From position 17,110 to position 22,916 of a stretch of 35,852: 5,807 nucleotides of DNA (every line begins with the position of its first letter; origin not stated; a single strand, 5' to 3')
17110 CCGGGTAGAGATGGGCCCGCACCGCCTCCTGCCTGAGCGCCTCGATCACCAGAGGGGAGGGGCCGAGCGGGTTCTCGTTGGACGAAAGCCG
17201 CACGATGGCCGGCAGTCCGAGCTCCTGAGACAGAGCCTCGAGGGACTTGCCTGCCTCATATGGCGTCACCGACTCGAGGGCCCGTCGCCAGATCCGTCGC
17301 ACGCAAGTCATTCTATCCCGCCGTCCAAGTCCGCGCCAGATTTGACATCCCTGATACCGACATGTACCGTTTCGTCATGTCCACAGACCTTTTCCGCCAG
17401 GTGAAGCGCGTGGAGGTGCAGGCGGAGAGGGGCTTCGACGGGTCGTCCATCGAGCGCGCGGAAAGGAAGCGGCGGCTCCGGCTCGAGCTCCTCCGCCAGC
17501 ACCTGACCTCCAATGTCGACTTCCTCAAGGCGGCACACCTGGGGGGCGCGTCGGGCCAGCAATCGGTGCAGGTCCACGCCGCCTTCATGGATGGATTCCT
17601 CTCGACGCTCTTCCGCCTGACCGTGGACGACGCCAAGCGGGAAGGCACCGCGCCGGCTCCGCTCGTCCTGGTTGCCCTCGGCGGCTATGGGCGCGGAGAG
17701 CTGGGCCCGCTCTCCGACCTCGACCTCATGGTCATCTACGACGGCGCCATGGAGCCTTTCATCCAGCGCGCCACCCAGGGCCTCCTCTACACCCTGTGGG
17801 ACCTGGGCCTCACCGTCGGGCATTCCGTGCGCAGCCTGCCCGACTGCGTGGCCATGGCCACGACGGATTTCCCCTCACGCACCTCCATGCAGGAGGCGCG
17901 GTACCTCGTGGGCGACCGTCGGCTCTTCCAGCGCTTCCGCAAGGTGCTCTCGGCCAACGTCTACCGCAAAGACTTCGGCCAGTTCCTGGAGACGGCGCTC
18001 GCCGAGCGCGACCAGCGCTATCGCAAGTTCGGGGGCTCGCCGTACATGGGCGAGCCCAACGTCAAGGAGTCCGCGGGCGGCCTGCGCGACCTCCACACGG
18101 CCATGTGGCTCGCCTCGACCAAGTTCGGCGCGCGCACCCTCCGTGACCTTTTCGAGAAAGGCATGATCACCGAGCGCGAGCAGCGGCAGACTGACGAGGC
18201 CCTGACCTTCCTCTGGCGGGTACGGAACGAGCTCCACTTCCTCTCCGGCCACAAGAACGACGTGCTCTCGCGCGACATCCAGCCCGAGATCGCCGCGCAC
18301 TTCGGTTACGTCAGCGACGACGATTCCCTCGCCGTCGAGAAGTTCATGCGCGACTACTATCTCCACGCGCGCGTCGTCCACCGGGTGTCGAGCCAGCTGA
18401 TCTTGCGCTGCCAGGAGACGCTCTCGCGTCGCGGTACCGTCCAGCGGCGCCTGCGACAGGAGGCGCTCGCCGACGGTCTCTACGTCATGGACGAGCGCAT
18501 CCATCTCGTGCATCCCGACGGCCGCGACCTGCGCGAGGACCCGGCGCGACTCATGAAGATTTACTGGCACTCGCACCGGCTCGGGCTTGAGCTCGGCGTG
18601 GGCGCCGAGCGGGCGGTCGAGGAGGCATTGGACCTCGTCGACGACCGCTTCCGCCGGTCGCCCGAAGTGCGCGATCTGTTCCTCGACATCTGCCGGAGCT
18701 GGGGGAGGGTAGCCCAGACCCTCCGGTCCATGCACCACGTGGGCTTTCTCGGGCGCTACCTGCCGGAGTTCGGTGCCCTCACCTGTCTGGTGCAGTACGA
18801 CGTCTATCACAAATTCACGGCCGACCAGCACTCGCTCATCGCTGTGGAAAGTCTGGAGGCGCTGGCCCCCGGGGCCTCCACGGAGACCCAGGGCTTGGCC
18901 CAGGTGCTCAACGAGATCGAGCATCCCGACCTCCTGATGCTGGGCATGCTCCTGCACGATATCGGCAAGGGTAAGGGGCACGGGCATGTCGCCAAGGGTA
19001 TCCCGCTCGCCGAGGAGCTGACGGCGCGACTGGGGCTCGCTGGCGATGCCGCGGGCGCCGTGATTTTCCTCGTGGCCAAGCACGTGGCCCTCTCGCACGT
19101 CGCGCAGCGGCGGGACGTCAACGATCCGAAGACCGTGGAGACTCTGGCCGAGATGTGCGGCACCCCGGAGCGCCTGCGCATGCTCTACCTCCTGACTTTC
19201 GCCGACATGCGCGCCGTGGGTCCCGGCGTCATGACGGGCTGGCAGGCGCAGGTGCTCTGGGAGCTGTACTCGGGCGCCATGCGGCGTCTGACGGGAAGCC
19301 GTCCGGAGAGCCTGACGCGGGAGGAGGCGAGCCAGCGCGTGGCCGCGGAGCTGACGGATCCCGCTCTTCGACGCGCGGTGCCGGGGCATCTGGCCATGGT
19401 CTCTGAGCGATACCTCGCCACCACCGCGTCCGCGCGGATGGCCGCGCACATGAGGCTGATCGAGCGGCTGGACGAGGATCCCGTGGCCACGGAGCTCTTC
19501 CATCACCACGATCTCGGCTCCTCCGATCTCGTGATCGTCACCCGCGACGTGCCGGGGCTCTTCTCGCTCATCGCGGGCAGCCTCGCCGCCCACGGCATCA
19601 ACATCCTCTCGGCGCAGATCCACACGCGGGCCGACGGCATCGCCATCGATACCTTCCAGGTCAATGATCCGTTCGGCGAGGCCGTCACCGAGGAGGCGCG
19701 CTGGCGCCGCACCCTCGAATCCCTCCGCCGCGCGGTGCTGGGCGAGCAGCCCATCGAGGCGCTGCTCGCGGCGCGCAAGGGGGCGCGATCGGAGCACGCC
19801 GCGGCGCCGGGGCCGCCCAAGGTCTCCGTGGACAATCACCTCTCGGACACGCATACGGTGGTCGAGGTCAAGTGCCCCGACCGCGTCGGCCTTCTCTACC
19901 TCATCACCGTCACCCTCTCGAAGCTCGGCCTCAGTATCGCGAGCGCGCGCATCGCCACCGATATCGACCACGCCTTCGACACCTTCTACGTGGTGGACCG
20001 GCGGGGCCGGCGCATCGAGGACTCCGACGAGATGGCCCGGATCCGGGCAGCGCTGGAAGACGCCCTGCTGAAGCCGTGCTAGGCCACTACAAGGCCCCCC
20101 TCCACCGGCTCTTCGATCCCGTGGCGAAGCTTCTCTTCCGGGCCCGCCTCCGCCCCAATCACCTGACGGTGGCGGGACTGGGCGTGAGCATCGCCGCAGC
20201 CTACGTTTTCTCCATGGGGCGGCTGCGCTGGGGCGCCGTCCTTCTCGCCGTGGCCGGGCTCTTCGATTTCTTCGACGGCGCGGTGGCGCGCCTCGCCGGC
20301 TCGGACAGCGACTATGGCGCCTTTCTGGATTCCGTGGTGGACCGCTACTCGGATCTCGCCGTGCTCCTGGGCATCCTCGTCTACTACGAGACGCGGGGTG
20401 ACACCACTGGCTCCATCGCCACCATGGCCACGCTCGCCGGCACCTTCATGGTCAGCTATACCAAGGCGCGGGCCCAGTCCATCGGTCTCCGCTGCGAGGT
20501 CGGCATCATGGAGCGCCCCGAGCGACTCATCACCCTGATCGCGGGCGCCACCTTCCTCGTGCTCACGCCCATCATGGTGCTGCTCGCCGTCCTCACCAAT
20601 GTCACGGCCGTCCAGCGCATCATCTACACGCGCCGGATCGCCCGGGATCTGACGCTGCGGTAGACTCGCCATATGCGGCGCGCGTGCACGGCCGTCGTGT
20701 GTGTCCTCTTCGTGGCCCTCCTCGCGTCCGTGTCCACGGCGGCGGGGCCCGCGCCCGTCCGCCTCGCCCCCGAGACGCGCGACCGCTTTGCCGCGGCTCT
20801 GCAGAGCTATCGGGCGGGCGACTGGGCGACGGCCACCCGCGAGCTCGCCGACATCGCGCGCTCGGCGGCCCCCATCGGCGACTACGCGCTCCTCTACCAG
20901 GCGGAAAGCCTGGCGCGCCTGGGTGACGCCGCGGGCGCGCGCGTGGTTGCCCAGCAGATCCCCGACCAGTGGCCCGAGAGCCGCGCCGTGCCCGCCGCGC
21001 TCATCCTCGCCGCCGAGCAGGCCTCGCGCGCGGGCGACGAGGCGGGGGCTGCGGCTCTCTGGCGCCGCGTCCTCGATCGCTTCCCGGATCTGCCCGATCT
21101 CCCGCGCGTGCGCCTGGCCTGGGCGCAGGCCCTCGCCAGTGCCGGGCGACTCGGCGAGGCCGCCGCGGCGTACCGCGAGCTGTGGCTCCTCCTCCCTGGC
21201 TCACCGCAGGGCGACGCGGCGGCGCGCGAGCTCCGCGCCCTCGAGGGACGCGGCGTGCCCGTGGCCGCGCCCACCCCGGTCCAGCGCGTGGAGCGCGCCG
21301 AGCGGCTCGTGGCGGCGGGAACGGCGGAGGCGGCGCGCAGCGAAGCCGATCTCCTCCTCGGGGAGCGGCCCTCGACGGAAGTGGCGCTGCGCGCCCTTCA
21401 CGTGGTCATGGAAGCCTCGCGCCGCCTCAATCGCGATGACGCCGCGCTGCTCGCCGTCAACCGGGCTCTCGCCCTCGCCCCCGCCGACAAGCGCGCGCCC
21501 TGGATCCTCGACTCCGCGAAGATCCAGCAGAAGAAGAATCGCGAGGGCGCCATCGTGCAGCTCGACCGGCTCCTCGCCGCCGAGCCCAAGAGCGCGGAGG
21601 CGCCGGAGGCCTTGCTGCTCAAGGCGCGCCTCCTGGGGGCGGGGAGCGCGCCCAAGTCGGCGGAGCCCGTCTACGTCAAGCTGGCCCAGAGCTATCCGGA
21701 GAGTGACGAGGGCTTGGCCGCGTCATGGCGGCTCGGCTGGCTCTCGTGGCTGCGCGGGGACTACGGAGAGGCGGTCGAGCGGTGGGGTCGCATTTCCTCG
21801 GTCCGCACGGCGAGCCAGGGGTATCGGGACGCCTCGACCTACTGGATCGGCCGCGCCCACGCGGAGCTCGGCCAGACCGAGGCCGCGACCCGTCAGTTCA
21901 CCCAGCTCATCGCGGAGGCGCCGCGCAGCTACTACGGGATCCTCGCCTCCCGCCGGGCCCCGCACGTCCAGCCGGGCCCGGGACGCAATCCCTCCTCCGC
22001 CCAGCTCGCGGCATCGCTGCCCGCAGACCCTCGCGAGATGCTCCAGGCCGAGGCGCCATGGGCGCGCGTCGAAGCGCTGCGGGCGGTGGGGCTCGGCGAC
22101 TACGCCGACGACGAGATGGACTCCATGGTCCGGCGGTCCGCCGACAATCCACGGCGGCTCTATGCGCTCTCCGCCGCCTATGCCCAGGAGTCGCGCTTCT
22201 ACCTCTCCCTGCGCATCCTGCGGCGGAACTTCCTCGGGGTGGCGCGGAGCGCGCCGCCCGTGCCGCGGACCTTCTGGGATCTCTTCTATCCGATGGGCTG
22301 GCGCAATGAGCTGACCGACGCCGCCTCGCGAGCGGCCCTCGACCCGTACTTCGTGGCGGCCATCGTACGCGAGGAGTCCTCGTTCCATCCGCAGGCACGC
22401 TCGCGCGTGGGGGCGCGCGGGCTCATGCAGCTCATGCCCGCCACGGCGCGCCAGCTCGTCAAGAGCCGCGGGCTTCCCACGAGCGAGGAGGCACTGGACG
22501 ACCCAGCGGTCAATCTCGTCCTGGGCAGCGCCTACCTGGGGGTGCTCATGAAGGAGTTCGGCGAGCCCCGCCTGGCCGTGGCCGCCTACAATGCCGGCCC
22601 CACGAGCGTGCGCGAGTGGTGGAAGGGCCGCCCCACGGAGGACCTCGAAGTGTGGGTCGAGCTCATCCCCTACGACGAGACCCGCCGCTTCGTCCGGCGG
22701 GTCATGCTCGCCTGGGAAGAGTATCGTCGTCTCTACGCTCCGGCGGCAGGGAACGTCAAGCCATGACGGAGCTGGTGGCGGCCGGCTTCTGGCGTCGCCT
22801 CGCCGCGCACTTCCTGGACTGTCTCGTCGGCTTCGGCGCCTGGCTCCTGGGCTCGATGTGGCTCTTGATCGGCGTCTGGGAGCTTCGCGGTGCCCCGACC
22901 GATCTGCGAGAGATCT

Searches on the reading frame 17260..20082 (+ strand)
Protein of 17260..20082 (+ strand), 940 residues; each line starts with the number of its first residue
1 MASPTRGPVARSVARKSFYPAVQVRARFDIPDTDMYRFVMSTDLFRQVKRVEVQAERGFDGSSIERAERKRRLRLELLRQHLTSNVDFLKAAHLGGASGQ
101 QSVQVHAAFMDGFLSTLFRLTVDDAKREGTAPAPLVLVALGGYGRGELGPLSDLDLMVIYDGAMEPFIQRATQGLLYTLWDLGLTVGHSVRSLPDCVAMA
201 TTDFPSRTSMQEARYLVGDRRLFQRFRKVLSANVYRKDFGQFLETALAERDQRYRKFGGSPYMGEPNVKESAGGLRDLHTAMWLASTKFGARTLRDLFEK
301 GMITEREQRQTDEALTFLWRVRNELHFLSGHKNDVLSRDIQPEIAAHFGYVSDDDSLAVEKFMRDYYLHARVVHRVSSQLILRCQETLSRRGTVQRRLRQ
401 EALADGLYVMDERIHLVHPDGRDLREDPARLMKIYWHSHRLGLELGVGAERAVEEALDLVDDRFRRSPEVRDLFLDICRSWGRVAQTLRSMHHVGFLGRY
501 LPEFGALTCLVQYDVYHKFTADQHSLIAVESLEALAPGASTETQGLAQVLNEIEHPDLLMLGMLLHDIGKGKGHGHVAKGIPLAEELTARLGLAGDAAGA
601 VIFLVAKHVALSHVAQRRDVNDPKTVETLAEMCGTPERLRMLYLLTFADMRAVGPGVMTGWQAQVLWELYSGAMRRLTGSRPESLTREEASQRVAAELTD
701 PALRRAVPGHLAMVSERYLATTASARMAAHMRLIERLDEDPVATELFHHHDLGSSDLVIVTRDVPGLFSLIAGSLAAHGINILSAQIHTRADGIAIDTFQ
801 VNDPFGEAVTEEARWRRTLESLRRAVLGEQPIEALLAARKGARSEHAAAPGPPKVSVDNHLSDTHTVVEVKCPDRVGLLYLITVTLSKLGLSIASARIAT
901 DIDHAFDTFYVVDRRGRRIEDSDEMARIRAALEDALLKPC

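Call 55: search_protein_families(library=pfam, proteins=[window:17260-20082:+], max_evalue=0.001)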
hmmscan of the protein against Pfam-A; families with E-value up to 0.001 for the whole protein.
window:17260-20082:+ (940 aa): 9 families
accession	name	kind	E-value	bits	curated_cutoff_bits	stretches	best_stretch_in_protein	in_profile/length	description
PF08335.16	GlnD_UR_UTase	-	1.9e-40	138.6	21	1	241-381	1-141/141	GlnD PII-uridylyltransferase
PF01842.31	ACT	-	3.9e-14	52.5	27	2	866-915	1-52/66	ACT domain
PF24931.1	ACT_ACR9_3rd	-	5e-11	43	27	1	855-939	2-87/98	ACR9-like, ACT-like domain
PF13291.12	ACT_4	-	4.5e-07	30.9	27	0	756-800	8-53/80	ACT domain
PF22754.3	bHLH-TF_ACT-like_plant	-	1.6e-06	28.7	27.6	1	863-933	8-72/75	Plant bHLH transcription factor, ACT-like domain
PF24914.1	ACR10_N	-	3.5e-05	23.6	27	1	862-919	7-64/80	ACT domain-containing protein ACR10, N-terminal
PF03445.19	DUF294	-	5.5e-05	23.5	21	1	95-165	13-84/138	Putative nucleotidyltransferase DUF294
PF01966.28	HD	-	0.00016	22.4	22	1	540-608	20-85/116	HD domain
PF03710.21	GlnE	-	0.00026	20.9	24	1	111-165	102-160/252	Glutamate-ammonia ligase adenylyltransferase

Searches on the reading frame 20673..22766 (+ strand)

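Call 55: search_protein_families(library=pfam, proteins=[window:20673-22766:+], max_evalue=0.001)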
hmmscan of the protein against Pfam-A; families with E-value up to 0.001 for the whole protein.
window:20673-22766:+ (697 aa): 3 families
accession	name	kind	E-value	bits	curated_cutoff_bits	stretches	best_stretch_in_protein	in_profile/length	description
PF01464.25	SLT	-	6.1e-29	100.4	21.3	1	550-656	6-111/117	Transglycosylase SLT domain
PF13174.12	TPR_6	-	1.6e-14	53.9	26.3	0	71-103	1-33/33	Tetratricopeptide repeat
PF13428.12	TPR_14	-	5.5e-05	23.9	23.5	0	144-179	1-36/44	Tetratricopeptide repeat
